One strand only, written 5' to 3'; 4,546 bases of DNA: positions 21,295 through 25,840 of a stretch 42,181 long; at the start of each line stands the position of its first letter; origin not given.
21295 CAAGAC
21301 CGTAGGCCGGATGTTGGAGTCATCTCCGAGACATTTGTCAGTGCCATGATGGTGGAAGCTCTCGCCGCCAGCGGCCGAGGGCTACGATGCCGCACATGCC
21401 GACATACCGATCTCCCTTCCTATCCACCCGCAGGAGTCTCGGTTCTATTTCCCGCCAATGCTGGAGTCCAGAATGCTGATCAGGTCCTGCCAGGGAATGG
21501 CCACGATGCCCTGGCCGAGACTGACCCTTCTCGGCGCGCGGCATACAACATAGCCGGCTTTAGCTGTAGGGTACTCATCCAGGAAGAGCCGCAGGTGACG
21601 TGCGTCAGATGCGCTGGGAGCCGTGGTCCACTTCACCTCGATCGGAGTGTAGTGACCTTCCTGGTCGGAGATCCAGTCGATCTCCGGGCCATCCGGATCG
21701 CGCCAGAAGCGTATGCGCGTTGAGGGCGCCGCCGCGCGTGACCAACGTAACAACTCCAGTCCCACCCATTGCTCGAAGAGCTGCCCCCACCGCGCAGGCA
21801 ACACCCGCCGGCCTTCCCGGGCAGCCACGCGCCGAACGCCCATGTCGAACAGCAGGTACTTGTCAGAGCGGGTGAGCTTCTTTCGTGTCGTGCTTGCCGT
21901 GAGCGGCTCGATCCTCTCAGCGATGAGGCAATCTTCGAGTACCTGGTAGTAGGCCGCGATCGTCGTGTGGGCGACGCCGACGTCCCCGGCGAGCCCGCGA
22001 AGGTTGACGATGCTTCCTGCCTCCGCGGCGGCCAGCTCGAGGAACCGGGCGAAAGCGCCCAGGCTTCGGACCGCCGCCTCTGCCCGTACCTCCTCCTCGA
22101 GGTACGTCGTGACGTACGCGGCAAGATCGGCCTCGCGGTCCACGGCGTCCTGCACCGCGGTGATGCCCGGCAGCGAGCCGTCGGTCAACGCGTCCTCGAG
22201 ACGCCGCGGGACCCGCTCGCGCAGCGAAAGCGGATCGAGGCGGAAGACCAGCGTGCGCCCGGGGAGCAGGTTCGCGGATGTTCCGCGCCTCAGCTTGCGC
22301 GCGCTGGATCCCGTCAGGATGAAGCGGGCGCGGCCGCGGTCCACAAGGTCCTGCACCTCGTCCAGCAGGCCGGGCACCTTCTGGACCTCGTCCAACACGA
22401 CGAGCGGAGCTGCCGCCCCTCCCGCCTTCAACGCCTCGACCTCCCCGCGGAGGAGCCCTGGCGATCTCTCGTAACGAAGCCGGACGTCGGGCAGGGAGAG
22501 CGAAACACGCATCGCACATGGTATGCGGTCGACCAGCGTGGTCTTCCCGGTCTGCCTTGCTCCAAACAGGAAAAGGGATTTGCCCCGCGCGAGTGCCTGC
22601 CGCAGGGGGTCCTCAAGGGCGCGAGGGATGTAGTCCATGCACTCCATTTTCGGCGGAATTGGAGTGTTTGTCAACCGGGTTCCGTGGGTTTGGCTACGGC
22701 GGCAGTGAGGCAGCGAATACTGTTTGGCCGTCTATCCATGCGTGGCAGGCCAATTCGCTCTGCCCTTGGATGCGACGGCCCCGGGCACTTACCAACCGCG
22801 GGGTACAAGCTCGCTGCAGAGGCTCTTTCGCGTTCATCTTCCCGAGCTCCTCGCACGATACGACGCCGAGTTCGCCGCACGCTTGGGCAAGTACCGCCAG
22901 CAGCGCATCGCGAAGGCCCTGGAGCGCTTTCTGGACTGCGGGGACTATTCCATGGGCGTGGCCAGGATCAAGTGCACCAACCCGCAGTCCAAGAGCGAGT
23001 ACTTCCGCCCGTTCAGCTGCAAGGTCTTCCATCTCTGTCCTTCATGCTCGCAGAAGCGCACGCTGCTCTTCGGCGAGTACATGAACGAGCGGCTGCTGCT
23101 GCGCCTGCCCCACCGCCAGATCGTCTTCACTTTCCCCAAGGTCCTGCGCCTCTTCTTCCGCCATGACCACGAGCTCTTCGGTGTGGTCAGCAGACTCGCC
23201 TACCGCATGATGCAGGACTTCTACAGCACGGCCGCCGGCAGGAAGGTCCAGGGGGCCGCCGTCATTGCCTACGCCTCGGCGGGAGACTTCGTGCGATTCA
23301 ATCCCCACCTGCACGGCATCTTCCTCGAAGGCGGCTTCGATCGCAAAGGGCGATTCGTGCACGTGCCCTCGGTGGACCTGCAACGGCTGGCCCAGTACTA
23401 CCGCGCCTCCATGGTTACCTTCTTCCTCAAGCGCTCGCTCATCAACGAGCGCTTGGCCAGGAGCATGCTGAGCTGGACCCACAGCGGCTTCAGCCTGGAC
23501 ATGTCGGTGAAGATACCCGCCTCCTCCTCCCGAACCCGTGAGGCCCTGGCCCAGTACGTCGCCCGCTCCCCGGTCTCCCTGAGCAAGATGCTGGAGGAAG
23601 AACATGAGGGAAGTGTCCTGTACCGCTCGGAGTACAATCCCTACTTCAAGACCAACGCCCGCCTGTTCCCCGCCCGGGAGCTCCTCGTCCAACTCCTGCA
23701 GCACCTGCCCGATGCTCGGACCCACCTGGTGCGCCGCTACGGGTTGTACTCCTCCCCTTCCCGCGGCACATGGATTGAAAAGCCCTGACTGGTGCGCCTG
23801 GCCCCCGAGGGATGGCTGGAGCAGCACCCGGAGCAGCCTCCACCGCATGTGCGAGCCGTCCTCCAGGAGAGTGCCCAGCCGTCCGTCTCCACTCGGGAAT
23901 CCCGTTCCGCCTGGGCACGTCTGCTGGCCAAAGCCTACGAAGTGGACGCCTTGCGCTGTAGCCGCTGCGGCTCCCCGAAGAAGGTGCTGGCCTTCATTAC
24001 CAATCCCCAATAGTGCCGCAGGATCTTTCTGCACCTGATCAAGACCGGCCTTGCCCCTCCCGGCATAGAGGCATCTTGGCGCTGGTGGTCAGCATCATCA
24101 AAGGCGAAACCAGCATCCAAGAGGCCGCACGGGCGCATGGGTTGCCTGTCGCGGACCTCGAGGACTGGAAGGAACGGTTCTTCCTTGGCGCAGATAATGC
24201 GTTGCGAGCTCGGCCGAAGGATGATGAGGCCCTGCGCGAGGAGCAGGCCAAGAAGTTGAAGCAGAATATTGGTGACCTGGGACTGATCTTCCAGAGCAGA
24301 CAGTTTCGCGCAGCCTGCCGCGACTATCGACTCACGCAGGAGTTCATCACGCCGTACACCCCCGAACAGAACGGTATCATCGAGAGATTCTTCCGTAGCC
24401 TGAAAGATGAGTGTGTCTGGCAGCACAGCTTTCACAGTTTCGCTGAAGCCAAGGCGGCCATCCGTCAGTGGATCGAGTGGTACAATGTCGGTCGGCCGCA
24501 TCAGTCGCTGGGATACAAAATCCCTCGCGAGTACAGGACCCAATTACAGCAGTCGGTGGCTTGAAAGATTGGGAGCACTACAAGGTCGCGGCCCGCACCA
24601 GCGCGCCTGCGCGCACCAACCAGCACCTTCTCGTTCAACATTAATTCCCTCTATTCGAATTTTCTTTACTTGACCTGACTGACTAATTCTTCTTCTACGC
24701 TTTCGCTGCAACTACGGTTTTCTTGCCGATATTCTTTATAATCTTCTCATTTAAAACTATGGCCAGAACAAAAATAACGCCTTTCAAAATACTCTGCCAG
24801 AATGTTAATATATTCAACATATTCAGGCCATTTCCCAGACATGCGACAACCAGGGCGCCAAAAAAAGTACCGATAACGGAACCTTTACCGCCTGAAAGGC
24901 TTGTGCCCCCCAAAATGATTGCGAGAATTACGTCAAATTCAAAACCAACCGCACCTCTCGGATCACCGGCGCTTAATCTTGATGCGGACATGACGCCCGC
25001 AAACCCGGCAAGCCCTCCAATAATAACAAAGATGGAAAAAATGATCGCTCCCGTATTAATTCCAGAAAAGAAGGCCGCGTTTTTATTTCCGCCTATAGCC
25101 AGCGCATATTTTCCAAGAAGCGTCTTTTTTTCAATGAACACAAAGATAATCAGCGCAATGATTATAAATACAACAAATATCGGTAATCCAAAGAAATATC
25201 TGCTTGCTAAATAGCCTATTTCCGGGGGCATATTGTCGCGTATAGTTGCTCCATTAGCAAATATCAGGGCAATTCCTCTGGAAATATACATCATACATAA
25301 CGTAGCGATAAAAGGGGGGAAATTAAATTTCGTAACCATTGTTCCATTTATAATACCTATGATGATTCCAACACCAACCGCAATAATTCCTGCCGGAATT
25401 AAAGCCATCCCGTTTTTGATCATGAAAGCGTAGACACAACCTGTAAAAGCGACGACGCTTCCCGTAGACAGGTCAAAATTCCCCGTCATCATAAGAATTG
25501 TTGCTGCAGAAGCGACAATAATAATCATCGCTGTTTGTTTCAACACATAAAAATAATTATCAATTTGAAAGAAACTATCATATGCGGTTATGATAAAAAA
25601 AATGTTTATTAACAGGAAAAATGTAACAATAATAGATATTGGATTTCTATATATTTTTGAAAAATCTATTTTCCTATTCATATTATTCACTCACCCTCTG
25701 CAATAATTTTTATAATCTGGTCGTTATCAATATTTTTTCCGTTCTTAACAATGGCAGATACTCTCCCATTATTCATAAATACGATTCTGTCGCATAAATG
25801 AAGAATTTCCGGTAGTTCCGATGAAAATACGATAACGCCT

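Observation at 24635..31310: An intact low-GC sugar ABC transporter split into two sharply bounded blocks inside a high-GC catabolic locus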

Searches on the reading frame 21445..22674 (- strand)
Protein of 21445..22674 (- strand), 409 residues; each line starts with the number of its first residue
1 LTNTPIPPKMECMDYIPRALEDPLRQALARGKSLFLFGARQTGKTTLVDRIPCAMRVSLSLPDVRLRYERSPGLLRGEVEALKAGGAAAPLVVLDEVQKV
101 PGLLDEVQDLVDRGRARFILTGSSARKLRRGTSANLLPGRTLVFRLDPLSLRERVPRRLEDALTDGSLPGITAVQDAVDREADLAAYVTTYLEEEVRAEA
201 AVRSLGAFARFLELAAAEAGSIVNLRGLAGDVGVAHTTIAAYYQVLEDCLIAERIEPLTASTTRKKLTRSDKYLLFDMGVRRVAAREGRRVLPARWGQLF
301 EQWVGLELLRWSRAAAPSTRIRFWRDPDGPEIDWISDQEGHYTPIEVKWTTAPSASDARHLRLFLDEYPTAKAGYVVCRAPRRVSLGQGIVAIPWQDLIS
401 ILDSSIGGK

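Call 5: search_protein_families(library=pfam, proteins=[window:21445-22674:-])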
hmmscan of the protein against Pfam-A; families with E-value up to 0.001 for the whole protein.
window:21445-22674:- (409 aa): 3 families
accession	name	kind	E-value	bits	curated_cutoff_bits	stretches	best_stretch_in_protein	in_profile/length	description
PF13635.12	DUF4143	-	7.6e-27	94.4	28.1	1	193-349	1-159/160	Domain of unknown function (DUF4143)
PF13173.12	AAA_14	-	1.3e-20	74.2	27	1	32-153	3-127/129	AAA domain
PF13401.12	AAA_22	-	0.00014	22.6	27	0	80-123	77-123/130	AAA domain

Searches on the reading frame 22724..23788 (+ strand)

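Call 25: search_protein_families(library=pfam, proteins=[window:22724-23788:+], max_evalue=0.00001)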
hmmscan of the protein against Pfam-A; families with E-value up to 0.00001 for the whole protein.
window:22724-23788:+ (354 aa): 2 families
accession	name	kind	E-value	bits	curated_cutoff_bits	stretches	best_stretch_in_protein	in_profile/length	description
PF04986.18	Y2_Tnp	-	6.2e-16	59.4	20.9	1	190-343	13-177/183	Putative transposase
PF14319.11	Zn_Tnp_IS91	-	2.3e-14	53.6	26.3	1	45-137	4-90/90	Transposase zinc-binding domain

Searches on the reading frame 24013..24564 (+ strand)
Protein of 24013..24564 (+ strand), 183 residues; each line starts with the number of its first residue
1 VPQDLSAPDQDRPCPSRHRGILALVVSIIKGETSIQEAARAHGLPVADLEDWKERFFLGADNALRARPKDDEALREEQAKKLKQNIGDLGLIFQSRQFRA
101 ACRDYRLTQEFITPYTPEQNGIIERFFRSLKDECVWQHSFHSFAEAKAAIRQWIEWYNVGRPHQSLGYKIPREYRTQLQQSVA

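Call 25: search_protein_families(library=pfam, proteins=[window:24013-24564:+], max_evalue=0.00001)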
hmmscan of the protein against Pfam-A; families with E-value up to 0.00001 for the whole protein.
window:24013-24564:+ (183 aa): 2 families
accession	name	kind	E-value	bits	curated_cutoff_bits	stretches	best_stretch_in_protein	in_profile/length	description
PF13683.12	rve_3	-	4.4e-24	84.5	26.5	1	106-171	2-67/67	Integrase core domain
PF13333.12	rve_2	-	1.2e-13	51.4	22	1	124-177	1-54/56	Integrase core domain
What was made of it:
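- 24013..24582 (+): Remnant of an rve-type (IS3-like) insertion sequence. Its end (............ on the minus strand) abuts the native permease remnant. Pfam rve_3 and rve_2 (call 25).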

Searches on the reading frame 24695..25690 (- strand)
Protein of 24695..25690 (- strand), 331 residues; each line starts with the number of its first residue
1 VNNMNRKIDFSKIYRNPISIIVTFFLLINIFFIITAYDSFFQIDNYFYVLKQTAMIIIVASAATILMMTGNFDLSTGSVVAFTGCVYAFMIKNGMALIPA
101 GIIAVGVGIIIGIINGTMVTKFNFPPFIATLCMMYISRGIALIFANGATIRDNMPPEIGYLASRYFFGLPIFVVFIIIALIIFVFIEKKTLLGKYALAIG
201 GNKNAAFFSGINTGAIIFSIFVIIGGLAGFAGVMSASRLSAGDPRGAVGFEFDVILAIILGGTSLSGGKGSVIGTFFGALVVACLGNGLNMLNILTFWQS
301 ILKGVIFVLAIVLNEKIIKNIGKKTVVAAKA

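Call 5: search_protein_families(library=pfam, proteins=[window:24695-25690:-])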
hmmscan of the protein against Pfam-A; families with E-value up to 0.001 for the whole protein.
window:24695-25690:- (331 aa): 1 family
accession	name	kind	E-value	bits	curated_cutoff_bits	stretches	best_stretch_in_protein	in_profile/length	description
PF02653.21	BPD_transp_2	-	1.6e-35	123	26.8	1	46-310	2-268/269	Branched-chain amino acid transport system / permease component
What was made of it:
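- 24695..25690 (-): Foreign permease 2 (permA), 328-331 aa; the start is either ATG 25681 or GTG 25690. GC 38%, GC3 0.37. Pfam BPD_transp_2, 1.6e-35 (call 5).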

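Call 49: search_protein_families(library=ncbifam, proteins=[window:24695-25690:-], max_evalue=1e-10)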
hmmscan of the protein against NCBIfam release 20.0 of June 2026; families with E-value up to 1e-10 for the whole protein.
window:24695-25690:- (331 aa): 9 families
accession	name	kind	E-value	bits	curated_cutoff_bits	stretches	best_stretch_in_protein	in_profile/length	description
NF007067.0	PRK09512.1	equivalog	2.1e-60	204.6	398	1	22-316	24-319/321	ribose ABC transporter permease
NF008441.0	PRK11285.1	equivalog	3e-58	197.5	378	1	9-315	22-324/333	L-arabinose ABC transporter permease AraH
NF040906.3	GguB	equivalog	1.5e-54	185.7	450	2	167-313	222-368/375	multiple monosaccharide ABC transporter permease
NF007252.0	PRK09699.1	equivalog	7.9e-48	163.4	396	1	6-315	15-322/326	D-allose ABC transporter permease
NF007014.0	PRK09478.1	equivalog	9.7e-40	136.9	386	1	19-315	17-329/336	galactose/methyl galactoside ABC transporter permease MglC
NF008630.0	PRK11618.1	equivalog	4.4e-39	134.6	363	1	17-322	6-317/331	galactofuranose ABC transporter, permease protein YjfF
NF041862.1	YtfT_transport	equivalog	3.7e-36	125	535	1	25-320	36-330/339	galactofuranose ABC transporter, ATP-binding protein YtfT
NF011961.0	PRK15432.1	equivalog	5.9e-36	124.4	388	1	23-321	12-311/344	autoinducer 2 ABC transporter permease LsrC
NF011612.1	PRK15038.1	equivalog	3.6e-28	98.6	500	1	22-313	8-304/322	autoinducer 2 ABC transporter permease LsrD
